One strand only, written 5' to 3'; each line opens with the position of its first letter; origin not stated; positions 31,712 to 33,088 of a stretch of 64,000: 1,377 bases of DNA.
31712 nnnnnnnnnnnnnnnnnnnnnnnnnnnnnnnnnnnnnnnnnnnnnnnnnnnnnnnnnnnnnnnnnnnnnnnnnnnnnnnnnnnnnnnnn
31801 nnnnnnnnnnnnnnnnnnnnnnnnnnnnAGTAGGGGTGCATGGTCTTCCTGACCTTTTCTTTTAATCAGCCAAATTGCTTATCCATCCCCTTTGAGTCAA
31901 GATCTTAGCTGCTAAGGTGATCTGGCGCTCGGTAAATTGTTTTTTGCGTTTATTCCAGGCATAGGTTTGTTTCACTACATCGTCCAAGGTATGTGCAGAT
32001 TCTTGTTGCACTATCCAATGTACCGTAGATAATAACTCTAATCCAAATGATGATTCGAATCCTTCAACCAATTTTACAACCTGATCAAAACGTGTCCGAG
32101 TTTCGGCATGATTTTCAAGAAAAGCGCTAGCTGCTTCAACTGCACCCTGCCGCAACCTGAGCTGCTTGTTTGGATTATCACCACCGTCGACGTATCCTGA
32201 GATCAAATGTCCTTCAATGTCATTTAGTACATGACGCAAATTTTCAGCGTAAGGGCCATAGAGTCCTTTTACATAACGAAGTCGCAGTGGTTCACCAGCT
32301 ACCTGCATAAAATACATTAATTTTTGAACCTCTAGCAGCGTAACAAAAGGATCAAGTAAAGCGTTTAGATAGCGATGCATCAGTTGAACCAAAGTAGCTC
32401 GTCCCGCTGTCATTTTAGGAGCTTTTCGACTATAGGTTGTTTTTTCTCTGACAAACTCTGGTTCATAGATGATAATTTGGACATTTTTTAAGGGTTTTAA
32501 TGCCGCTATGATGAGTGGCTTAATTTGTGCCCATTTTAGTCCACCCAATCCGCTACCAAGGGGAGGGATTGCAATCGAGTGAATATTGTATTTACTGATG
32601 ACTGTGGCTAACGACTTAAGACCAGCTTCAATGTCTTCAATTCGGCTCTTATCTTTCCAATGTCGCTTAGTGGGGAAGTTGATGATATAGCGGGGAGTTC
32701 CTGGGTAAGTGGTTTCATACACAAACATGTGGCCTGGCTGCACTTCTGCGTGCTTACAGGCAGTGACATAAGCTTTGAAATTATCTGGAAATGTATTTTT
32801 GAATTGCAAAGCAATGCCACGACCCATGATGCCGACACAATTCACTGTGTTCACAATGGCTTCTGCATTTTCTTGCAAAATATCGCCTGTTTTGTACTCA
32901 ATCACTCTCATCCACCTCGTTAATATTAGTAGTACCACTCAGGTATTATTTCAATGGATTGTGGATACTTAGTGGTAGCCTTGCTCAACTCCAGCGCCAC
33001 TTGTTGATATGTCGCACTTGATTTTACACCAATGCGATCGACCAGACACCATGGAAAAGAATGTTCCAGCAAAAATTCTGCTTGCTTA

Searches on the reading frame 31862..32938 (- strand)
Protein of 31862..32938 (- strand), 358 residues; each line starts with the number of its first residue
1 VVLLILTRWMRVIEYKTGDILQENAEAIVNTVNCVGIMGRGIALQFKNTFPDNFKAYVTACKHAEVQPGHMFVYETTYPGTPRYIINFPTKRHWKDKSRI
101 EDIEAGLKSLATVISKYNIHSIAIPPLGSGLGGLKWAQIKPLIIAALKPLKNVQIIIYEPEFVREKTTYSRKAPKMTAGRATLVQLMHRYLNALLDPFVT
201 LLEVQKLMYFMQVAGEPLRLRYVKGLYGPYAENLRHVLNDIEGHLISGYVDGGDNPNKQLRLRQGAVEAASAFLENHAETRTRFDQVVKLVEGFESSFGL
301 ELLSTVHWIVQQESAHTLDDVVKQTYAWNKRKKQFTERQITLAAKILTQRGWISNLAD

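Call 17: search_protein_families(library=pfam, proteins=[window:31862-32938:-], max_evalue=0.00001)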
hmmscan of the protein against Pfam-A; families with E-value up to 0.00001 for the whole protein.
window:31862-32938:- (358 aa): 1 family
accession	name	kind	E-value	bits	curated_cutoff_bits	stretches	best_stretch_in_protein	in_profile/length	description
PF01661.27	Macro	-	5.2e-24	84.9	22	1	29-139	1-114/118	Macro domain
